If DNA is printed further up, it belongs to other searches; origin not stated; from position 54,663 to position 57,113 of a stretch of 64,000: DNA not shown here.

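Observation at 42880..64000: Candidate undescribed system: a lasso-peptide make/import/destroy module inside the quorum-sensing and frameshift control core of a conjugative element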

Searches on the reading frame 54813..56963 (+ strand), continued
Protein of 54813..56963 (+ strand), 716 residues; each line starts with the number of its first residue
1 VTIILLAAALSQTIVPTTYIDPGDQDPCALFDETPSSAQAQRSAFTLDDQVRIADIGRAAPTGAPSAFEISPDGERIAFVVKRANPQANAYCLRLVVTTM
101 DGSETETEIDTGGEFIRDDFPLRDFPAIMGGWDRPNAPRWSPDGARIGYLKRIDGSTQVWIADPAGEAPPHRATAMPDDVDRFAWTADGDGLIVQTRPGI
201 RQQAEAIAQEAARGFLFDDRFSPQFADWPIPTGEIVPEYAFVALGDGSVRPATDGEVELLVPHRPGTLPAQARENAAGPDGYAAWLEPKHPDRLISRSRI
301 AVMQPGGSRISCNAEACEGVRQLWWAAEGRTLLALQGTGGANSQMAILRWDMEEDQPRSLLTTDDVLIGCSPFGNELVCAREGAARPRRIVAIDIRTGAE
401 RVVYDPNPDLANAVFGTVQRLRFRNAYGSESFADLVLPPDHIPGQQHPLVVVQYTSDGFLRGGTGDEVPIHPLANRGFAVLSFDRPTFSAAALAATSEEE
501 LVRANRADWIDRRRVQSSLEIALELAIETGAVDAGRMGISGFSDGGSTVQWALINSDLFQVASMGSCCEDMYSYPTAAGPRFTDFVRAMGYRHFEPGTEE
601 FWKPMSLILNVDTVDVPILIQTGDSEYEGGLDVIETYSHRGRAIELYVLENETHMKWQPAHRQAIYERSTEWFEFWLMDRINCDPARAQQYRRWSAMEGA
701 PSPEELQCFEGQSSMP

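Call 49: get_annotated_region(hit=H18, flank=12000)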
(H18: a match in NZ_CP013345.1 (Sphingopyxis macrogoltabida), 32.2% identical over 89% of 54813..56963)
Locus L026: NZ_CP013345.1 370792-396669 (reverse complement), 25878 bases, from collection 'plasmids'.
description: Sphingopyxis macrogoltabida strain 203N plasmid unnamed1, complete sequence
organism: Sphingopyxis macrogoltabida (NCBI taxid 33050)
taxonomy: Bacteria; Pseudomonadota; Alphaproteobacteria; Sphingomonadales; Sphingomonadaceae; Sphingopyxis; Sphingopyxis macrogoltabida
host: -; source: whole organism,activated sludge; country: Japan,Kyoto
typing (MOB-suite, as given by PLSDB): non-mobilizable; mating-pair formation MPF_F
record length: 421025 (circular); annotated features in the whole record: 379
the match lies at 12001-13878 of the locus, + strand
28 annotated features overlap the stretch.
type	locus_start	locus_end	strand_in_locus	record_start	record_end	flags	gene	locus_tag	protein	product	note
CDS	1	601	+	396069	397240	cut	-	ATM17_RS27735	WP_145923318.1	IS3-like element ISSpma3 family transposase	GO:0006313 - DNA transposition [Evidence IEA]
CDS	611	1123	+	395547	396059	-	-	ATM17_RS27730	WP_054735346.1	HEPN domain-containing protein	-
CDS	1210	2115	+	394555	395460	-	-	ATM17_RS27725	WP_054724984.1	HEPN domain-containing protein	-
CDS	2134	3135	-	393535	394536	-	-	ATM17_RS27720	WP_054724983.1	tyrosine-type recombinase/integrase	GO:0015074 - DNA integration [Evidence IEA]; GO:0006310 - DNA recombination [Evidence IEA]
CDS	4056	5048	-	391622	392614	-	-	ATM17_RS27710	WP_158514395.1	tyrosine-type recombinase/integrase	GO:0015074 - DNA integration [Evidence IEA]; GO:0006310 - DNA recombination [Evidence IEA]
CDS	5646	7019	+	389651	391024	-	-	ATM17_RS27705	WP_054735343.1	RES family NAD+ phosphorylase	-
CDS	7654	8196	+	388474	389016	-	-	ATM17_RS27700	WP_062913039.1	sigma-70 family RNA polymerase sigma factor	GO:0006352 - DNA-templated transcription initiation [Evidence IEA]; GO:0006355 - regulation of DNA-templated ...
CDS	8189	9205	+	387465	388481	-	-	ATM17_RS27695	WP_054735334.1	FecR domain-containing protein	-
CDS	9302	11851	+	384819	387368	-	-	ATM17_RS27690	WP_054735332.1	TonB-dependent receptor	GO:0055085 - transmembrane transport [Evidence IEA]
CDS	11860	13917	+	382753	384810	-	-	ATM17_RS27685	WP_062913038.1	Atxe2 family lasso peptide isopeptidase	-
CDS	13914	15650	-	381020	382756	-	-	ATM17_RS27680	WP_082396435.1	asparagine synthase C-terminal domain-containing protein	-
CDS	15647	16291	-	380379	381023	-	-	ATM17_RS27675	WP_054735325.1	lasso peptide biosynthesis B2 protein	-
CDS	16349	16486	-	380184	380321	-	-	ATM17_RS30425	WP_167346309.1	hypothetical protein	-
CDS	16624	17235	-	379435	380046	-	-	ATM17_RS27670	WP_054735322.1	GntR family transcriptional regulator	GO:0006355 - regulation of DNA-templated transcription [Evidence IEA]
CDS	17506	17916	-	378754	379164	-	-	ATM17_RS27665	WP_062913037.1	MarR family transcriptional regulator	-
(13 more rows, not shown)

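Call 51: find_related_loci(query=A1, collection=metagenome_contigs, flank=10000)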
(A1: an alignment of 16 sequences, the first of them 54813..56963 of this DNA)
Query A1 (716 aa) in metagenome_contigs; peptide patterns used: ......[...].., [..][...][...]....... (x = any residue, [..] = any of these).
597 stretches matched a pattern (row limit reached: there are more); 490 encode a relative of the query (tblastn E <= 1e-3); the best 80 are kept; 80 distinct loci.
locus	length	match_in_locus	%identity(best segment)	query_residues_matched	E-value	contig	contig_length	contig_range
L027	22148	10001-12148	95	1-716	0e+0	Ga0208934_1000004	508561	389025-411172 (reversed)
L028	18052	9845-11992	95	1-716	0e+0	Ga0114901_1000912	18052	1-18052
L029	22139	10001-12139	95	1-713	0e+0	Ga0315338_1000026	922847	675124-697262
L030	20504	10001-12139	95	1-713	0e+0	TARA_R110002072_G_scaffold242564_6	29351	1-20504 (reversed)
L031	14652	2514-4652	95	1-713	0e+0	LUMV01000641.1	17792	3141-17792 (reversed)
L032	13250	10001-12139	94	1-713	0e+0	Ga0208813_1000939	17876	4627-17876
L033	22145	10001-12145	94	1-715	0e+0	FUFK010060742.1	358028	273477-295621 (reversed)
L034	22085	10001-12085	60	14-708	0e+0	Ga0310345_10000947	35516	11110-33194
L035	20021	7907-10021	60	4-708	0e+0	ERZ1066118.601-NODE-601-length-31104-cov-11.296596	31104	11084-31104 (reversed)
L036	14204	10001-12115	60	4-708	0e+0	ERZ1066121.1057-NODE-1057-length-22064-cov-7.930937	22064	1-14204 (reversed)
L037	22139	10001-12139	59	4-716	0e+0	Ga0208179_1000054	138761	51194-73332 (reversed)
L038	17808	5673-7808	59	5-716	0e+0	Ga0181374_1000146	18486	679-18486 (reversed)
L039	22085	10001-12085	61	14-708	0e+0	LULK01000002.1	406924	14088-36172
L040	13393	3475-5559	61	14-708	0e+0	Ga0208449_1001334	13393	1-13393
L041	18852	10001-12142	59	4-714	0e+0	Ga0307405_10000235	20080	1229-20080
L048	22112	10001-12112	57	4-708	0e+0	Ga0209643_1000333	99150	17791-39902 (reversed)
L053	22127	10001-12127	55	4-716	0e+0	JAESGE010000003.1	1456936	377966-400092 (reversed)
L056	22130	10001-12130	61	4-713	0e+0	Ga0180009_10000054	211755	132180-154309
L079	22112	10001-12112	54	4-708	0e+0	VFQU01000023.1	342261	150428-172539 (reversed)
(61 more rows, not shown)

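Call 59: search_protein_families(library=pfam, proteins=[L029:15460-16494:+, L029:15782-16522:-, L029:16380-17114:+, L029:17101-18147:-, L029:18191-18814:-, L029:18816-19517:-, L029:18783-19556:+, L029:19514-20845:-, L029:20844-21752:+, L029:20781-21713:-], max_evalue=0.001)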
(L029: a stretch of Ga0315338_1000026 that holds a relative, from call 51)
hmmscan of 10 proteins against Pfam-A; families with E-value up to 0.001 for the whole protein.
L029:15460-16494:+ (344 aa): 8 families
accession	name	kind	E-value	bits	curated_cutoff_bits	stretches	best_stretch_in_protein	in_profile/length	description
PF00085.26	Thioredoxin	-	2.6e-24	85.6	23.5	1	49-147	7-102/103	Thioredoxin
PF14561.12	TPR_20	-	8e-22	77.8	25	1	257-343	2-90/90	Tetratricopeptide repeat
PF14559.12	TPR_19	-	2.6e-11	44.1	25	1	183-249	2-66/68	Tetratricopeptide repeat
PF00578.27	AhpC-TSA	-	9.9e-06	26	26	1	63-133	26-97/124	AhpC/TSA family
PF25064.1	ARM_TT21_5th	-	0.00019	22.2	27.8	1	176-236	5-65/117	TT21 fifth ARM repeats domain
PF13905.12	Thioredoxin_8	-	0.00057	20.6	27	0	63-95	2-35/94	Thioredoxin-like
PF13899.12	Thioredoxin_7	-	0.00063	20.3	27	0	65-121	20-78/83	Thioredoxin-like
PF13098.12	Thioredoxin_2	-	0.00068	20.4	27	0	64-144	7-102/104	Thioredoxin-like domain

L029:15782-16522:- (246 aa): 0 families

L029:16380-17114:+ (244 aa): 1 family
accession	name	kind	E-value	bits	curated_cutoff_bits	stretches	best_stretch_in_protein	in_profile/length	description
PF02190.22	LON_substr_bdg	-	2.8e-33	116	28.7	1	46-229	2-199/200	ATP-dependent protease La (LON) substrate-binding domain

L029:17101-18147:- (348 aa): 1 family
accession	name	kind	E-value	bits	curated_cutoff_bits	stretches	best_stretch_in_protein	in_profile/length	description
PF00144.29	Beta-lactamase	-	7.8e-20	71.7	27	1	45-330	17-324/329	Beta-lactamase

L029:18191-18814:- (207 aa): 1 family
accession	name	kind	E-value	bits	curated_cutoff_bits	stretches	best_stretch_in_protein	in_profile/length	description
PF01914.23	MarC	-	5.4e-53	179.9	23.9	1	4-205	3-203/203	MarC family integral membrane protein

L029:18816-19517:- (233 aa): 0 families

L029:18783-19556:+ (257 aa): 0 families

L029:19514-20845:- (443 aa): 2 families
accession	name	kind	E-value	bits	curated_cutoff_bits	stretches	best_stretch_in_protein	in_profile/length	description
PF02882.25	THF_DHG_CYH_C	-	1.9e-65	219.5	27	1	269-432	1-158/160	Tetrahydrofolate dehydrogenase/cyclohydrolase, NAD(P)-binding domain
PF00763.28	THF_DHG_CYH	-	1.2e-40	138.8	32.8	1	151-266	1-115/115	Tetrahydrofolate dehydrogenase/cyclohydrolase, catalytic domain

L029:20844-21752:+ (302 aa): 0 families

L029:20781-21713:- (310 aa): 1 family
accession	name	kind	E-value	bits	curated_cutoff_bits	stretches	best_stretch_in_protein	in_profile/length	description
PF00696.33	AA_kinase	-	6.4e-47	160.7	24.9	1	41-282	3-232/234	Amino acid kinase family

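Call 62: search_solved_structures(query=window:54813-56963:+, max_evalue=1e-10, show_alignments=1)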
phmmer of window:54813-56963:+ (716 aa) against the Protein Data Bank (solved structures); distinct sequences matched with E-value up to 1e-10: 4.
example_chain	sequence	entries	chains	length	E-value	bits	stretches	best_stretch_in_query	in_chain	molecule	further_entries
5txc_A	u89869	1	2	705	4.6e-125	421.6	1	44-699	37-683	AtxE2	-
5txe_A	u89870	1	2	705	1.3e-124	420.1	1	44-699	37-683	AtxE2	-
5jrk_A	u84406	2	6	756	6.1e-18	67.4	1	334-697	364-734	Dipeptidyl aminopeptidases/acylaminoacyl-peptidases-like protein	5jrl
8wt1_A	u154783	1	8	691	9.6e-12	47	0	388-634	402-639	S9 family peptidase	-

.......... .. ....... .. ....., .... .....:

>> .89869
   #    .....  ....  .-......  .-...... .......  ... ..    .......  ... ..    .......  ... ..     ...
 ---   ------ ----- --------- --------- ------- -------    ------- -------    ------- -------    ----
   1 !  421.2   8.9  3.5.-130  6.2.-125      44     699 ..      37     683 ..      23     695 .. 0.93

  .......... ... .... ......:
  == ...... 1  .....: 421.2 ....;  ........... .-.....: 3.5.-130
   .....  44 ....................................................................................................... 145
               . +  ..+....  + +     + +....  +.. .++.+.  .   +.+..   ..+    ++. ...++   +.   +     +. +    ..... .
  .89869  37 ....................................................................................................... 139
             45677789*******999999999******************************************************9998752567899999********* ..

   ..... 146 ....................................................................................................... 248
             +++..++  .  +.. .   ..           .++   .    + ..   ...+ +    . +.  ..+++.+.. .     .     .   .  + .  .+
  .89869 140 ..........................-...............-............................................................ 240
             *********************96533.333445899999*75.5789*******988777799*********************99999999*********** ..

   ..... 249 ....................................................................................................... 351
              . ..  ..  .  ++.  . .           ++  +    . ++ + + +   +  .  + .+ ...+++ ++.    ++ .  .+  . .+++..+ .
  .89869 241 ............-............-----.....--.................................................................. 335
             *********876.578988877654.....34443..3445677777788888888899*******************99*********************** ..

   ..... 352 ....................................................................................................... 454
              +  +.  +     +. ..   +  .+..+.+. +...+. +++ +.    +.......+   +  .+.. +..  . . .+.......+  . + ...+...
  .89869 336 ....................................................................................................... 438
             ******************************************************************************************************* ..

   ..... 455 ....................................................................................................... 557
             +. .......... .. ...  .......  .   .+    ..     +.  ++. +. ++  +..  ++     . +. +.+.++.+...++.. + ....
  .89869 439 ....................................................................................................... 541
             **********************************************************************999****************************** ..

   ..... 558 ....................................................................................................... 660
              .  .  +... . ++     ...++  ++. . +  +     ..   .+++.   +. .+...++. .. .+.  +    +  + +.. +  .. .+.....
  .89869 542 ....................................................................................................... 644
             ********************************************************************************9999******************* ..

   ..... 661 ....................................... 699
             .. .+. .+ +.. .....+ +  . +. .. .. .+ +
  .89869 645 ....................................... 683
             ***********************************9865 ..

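Call 63: search_protein_families(library=ncbifam, proteins=[window:54813-56963:+], max_evalue=0.00001)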
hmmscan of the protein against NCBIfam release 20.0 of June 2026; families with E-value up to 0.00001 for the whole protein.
window:54813-56963:+ (716 aa): 3 families
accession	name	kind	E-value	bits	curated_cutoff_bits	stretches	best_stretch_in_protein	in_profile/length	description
NF033523.0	lasso_peptidase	equivalog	1.4e-229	764.1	400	1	46-678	2-638/638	Atxe2 family lasso peptide isopeptidase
NF053518.1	DipepPtdsDpp5Prph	equivalog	1.3e-11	43.8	900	0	135-208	64-136/655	dipeptidyl-peptidase Dpp5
NF002183.0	PRK01029.1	equivalog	6.7e-06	25.4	405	0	70-194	288-387/429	Tol-Pal system protein TolB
